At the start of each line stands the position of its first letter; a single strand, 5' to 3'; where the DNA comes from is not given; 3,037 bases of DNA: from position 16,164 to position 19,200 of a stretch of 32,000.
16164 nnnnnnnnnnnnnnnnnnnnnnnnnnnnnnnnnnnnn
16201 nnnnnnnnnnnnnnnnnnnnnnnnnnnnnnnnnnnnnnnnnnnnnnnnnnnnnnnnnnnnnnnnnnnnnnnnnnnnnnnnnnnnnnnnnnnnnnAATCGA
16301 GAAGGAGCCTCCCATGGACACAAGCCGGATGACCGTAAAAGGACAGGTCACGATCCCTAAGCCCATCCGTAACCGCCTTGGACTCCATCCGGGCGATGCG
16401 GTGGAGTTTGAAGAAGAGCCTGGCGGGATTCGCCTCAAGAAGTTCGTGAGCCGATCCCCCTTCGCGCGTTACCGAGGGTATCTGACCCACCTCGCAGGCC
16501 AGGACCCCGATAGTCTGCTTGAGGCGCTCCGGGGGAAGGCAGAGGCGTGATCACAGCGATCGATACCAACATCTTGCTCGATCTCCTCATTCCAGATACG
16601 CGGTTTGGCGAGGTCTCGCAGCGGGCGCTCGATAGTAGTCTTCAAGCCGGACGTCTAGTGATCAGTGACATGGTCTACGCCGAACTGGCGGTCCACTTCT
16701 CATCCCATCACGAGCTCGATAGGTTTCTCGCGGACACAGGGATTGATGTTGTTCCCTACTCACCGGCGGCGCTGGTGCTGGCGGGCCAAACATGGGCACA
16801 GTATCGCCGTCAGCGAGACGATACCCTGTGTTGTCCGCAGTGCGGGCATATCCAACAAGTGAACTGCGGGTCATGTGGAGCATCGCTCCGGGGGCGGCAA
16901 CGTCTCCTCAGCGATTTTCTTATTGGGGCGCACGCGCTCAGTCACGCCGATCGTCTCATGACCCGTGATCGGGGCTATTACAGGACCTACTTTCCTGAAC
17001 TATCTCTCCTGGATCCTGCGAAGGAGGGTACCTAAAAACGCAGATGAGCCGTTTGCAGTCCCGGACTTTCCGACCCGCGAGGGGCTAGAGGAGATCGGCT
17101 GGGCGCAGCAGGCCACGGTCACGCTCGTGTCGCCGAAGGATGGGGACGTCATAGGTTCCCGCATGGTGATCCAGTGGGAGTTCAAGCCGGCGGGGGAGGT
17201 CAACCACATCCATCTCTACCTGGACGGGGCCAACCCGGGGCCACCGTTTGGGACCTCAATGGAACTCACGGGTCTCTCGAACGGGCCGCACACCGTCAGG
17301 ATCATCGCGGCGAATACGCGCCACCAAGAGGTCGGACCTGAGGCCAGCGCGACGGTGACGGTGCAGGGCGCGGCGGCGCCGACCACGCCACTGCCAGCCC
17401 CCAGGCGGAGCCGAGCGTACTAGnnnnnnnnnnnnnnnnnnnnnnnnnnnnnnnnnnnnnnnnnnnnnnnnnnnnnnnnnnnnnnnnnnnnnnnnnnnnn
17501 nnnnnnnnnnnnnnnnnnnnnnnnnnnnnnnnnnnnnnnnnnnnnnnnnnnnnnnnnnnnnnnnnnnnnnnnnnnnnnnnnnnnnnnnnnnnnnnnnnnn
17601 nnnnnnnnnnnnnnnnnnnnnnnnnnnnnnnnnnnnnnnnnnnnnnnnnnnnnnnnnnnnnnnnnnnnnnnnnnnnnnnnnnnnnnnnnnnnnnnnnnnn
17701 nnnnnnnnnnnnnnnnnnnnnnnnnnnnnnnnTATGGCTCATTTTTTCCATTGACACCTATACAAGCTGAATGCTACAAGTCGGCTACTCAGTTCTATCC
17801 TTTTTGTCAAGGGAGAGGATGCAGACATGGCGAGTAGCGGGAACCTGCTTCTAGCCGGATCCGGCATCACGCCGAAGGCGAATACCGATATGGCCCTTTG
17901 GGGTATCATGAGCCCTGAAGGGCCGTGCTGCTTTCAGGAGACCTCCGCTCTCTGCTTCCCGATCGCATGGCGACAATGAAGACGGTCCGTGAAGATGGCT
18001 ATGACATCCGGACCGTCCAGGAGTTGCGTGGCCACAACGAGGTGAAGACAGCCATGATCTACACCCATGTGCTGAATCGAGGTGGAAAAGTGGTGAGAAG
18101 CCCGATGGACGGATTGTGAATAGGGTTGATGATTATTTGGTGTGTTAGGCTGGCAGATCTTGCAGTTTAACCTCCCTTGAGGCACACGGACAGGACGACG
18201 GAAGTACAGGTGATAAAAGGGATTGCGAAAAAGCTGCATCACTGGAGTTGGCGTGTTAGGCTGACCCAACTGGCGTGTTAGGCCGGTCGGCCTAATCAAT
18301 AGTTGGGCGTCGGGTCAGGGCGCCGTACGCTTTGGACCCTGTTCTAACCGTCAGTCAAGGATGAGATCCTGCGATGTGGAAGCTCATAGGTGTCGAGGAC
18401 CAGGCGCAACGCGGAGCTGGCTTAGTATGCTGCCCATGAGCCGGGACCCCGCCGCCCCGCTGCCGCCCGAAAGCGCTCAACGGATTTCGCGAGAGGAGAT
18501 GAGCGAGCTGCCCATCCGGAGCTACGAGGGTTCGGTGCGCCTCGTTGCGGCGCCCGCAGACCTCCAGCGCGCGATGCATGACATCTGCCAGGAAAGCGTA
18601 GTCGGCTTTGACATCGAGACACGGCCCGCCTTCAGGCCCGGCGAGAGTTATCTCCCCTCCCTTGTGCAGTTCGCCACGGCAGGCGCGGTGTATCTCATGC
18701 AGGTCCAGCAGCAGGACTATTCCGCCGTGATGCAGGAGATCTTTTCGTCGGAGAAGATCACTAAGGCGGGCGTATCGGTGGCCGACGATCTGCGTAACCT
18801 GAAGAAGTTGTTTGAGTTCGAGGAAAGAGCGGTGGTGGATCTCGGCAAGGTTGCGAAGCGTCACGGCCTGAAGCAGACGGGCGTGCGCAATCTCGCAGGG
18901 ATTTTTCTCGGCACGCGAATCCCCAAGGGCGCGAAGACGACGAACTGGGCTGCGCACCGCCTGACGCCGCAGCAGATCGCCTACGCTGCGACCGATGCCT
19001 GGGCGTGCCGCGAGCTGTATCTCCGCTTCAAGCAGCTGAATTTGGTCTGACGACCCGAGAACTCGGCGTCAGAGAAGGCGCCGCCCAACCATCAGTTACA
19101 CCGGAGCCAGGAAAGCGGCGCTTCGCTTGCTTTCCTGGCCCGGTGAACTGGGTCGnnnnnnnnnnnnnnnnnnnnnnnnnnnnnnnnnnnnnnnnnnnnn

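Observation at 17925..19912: Decayed integron-like platform in inverted-integrase orientation: intI remnant, attI-like repeats, two cassettes and an attC-like site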

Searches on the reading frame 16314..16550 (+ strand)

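Call 3: search_protein_families(library=ncbifam, proteins=[window:16314-16550:+], max_evalue=0.01)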
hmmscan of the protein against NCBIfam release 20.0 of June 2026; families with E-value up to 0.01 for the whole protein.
window:16314-16550:+ (78 aa): 6 families
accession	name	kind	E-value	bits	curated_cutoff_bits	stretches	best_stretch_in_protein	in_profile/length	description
TIGR01439.1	lp_hng_hel_AbrB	domain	6.1e-14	51.5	28.3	1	5-43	3-42/44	transcriptional regulator, AbrB family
NF050106.1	TA_MazE_antitoxin_Deino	equivalog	1.5e-08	34.7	65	1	10-61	1-52/65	type II toxin-antitoxin system MazE family antitoxin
NF007429.0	PRK09974.1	equivalog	3.6e-07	30.1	125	1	3-38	14-49/114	type II toxin-antitoxin system PrlF family antitoxin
TIGR02609.1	doc_partner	hypoth_equivalog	2.5e-05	24.5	55.9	1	12-46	12-46/74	putative addiction module antidote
NF040962.1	near_HgcAB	equivalog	0.00051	19.8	70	1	9-29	13-33/70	HgcAB-associated protein HgcC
TIGR02851.1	spore_V_T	equivalog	0.0015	18.4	235.9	1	6-50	9-51/180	stage V sporulation protein T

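Call 4: search_protein_families(library=pfam, proteins=[window:16314-16550:+], max_evalue=0.01)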
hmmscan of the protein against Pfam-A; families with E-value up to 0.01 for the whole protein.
window:16314-16550:+ (78 aa): 2 families
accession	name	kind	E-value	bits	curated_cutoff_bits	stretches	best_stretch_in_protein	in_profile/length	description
PF04014.23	MazE_antitoxin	-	4.5e-11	43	24.7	1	9-43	7-42/48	Antidote-toxin recognition MazE, bacterial antitoxin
PF15937.10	PrlF_antitoxin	-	5.5e-05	23.7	32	1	4-38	2-36/99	prlF antitoxin for toxin YhaV_toxin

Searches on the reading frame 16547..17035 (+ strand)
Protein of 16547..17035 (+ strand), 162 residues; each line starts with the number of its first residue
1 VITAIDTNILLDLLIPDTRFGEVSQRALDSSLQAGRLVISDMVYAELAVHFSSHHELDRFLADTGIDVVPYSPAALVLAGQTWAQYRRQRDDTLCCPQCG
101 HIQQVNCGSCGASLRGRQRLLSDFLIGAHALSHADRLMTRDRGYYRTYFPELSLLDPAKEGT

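Call 3: search_protein_families(library=ncbifam, proteins=[window:16547-17035:+], max_evalue=0.01)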
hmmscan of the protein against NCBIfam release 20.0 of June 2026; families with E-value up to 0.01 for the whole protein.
window:16547-17035:+ (162 aa): 2 families
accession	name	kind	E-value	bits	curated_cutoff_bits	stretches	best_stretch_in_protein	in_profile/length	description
TIGR00028.1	Mtu_PIN_fam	subfamily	0.0015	18.7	73.6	0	3-146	3-131/143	TA system VapC family ribonuclease toxin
NF047959.1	TA_toxin_VapC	equivalog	0.0056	16.8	80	0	5-60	3-55/125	type II toxin-antitoxin system VapC family toxin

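Call 4: search_protein_families(library=pfam, proteins=[window:16547-17035:+], max_evalue=0.01)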
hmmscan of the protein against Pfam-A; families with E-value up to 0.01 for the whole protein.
window:16547-17035:+ (162 aa): 1 family
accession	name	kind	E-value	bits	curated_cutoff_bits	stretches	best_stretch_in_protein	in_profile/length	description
PF01850.27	PIN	-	4.8e-11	43.8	23.6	1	5-149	3-119/120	PIN domain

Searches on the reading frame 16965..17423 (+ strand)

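Call 3: search_protein_families(library=ncbifam, proteins=[window:16965-17423:+], max_evalue=0.01)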
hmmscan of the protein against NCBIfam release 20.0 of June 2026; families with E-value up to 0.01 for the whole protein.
window:16965-17423:+ (152 aa): 0 families

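Call 4: search_protein_families(library=pfam, proteins=[window:16965-17423:+], max_evalue=0.01)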
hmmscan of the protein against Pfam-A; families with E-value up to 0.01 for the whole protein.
window:16965-17423:+ (152 aa): 1 family
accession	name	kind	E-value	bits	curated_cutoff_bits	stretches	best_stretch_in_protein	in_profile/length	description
PF17957.7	Big_7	-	8.4e-06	26.8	24.1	1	51-112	2-69/70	Bacterial Ig domain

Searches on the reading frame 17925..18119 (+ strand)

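Call 3: search_protein_families(library=ncbifam, proteins=[window:17925-18119:+], max_evalue=0.01)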
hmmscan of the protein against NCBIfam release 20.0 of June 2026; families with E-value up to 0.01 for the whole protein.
window:17925-18119:+ (64 aa): 7 families
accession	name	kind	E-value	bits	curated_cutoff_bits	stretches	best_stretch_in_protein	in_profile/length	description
TIGR02249.1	integrase_gron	subfamily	1.1e-16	61.1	265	1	22-64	273-315/315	integron integrase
NF011946.0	PRK15417.1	equivalog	1.2e-12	47.6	435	1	20-63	286-329/337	integron integrase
NF040815.2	recomb_XerA_Arch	equivalog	1.4e-07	31.3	220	1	20-50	225-255/263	site-specific tyrosine recombinase/integron integrase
TIGR02224.1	recomb_XerC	equivalog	9.7e-07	28.4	335.15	1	23-49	251-277/295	tyrosine recombinase XerC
NF001399.0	PRK00283.1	subfamily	1e-06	28.2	279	1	23-51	257-285/300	tyrosine recombinase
TIGR02225.1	recomb_XerD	equivalog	1.6e-06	27.7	329.6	1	23-51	248-276/290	site-specific tyrosine recombinase XerD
NF002331.0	PRK01287.1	subfamily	3.1e-05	23.1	371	1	15-50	280-313/365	site-specific tyrosine recombinase XerC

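Call 4: search_protein_families(library=pfam, proteins=[window:17925-18119:+], max_evalue=0.01)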
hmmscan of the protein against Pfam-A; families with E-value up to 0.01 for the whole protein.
window:17925-18119:+ (64 aa): 1 family
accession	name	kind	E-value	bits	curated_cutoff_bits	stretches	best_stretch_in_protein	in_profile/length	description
PF00589.27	Phage_integrase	-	1.6e-05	25.2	27.1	1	23-50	142-169/172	Phage integrase family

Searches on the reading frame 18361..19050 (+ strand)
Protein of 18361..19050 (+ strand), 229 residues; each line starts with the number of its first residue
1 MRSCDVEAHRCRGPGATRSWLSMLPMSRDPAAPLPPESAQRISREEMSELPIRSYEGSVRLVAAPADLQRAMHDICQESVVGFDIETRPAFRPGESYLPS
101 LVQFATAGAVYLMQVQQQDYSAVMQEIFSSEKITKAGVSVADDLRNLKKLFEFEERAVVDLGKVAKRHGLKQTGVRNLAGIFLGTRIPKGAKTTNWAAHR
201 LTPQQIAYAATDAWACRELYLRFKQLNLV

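Call 3: search_protein_families(library=ncbifam, proteins=[window:18361-19050:+], max_evalue=0.01)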
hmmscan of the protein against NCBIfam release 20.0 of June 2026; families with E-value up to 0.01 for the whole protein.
window:18361-19050:+ (229 aa): 4 families
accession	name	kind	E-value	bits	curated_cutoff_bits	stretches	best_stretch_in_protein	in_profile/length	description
NF011539.0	PRK14975.1-3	equivalog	2.3e-11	42.7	640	1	56-220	44-213/628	bifunctional 3'-5' exonuclease/DNA polymerase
TIGR01388.1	rnd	equivalog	5.1e-10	39.1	298.95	1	63-222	3-161/363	ribonuclease D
NF011540.0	PRK14975.1-4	equivalog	4.8e-08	32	601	1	63-224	7-161/576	bifunctional 3'-5' exonuclease/DNA polymerase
NF008089.0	PRK10829.1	equivalog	8e-05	21.8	516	1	71-214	11-157/375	ribonuclease D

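Call 4: search_protein_families(library=pfam, proteins=[window:18361-19050:+], max_evalue=0.01)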
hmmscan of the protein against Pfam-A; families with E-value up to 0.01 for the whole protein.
window:18361-19050:+ (229 aa): 1 family
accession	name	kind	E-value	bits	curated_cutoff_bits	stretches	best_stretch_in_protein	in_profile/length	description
PF01612.26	DNA_pol_A_exo1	-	8.8e-20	71.6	23.6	1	63-224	5-169/173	3'-5' exonuclease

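Call 47: find_related_loci(query=window:18427-19047:+, collection=genome_contigs, flank=3000)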
Query window:18427-19047:+ (207 aa) in genome_contigs; peptide patterns used: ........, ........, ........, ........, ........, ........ (x = any residue, [..] = any of these).
368 stretches matched a pattern; 262 encode a relative of the query (tblastn E <= 1e-3); the best 80 are kept; 80 distinct loci.
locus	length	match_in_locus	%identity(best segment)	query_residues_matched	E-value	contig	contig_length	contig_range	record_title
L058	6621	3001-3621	93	1-207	2e-129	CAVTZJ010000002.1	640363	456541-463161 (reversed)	MAG: uncultured proteobacterium isolate MFD04428.bin.1.4 genome assembly, contig: contig_28023, whole genome shotgun seq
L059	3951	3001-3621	91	1-207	1e-126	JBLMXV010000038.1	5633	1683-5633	MAG: Chloroflexota bacterium isolate MAG246 PRJNA957066_bin28_renamed_37, whole genome shotgun sequence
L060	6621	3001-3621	86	1-207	4e-120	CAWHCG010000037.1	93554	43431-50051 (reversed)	MAG: uncultured beta proteobacterium isolate MFD00962.bin.2.12 genome assembly, contig: contig_22866, whole genome shotg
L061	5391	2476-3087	88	4-207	1e-119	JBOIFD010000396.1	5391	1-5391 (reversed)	MAG: Burkholderiales bacterium isolate M3-S_metawrap_bin.40 k127_3185733, whole genome shotgun sequence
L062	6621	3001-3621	85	1-207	5e-118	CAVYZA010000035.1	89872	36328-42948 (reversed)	MAG: uncultured beta proteobacterium isolate MFD02242.bin.2.83 genome assembly, contig: contig_72669, whole genome shotg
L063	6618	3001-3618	86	1-207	2e-116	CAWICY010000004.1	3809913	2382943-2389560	MAG: uncultured proteobacterium isolate MFD00822.bin.1.211 genome assembly, contig: contig_20852, whole genome shotgun s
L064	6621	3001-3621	84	1-207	4e-116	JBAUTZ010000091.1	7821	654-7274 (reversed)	MAG: Burkholderiales bacterium isolate MFD01873_ilm_asm_bin12 k127_95601, whole genome shotgun sequence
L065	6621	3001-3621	87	1-207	3e-115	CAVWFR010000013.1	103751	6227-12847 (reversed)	MAG: uncultured beta proteobacterium isolate MFD00962.bin.1.94 genome assembly, contig: contig_16120, whole genome shotg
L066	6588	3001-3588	88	12-207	6e-115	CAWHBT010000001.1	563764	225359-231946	MAG: uncultured beta proteobacterium isolate MFD00962.bin.2.166 genome assembly, contig: contig_122127, whole genome sho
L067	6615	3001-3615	83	3-207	1e-114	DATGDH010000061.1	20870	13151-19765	MAG TPA_asm: Burkholderiales bacterium isolate SMAG_U9669 k141_473577, whole genome shotgun sequence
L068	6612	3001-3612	82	4-207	2e-113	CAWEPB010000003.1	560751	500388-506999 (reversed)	MAG: uncultured beta proteobacterium isolate MFD04716.bin.1.370 genome assembly, contig: contig_14620, whole genome shot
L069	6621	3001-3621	81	1-207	6e-112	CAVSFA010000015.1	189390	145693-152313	MAG: uncultured beta proteobacterium isolate MFD01872.bin.2.160 genome assembly, contig: contig_79621, whole genome shot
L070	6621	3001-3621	80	1-207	1e-111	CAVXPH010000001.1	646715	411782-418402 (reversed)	MAG: uncultured beta proteobacterium isolate MFD04570.bin.1.112 genome assembly, contig: contig_114182, whole genome sho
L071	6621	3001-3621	80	1-207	3e-111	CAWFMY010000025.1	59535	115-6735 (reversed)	MAG: uncultured beta proteobacterium isolate MFD02134.bin.2.173 genome assembly, contig: contig_32898, whole genome shot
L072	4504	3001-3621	78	1-207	9e-111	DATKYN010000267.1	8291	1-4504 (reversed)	MAG TPA_asm: Burkholderiales bacterium isolate SMAG_U14220 k141_4284301, whole genome shotgun sequence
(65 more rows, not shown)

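Call 73: search_protein_families(library=padloc, proteins=[window:18427-19047:+], max_evalue=0.01)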
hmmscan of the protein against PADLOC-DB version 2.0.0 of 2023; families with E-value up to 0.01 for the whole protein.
window:18427-19047:+ (207 aa): 1 family
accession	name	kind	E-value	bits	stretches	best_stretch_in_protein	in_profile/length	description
PDLC02501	BrxHI|BrxHII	-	8.3e-07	25.5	1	36-203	755-920/925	BrxHI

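Call 74: search_protein_families(library=phrogs, proteins=[window:18427-19047:+], max_evalue=0.01)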
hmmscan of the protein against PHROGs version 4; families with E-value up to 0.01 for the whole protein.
window:18427-19047:+ (207 aa): 0 families
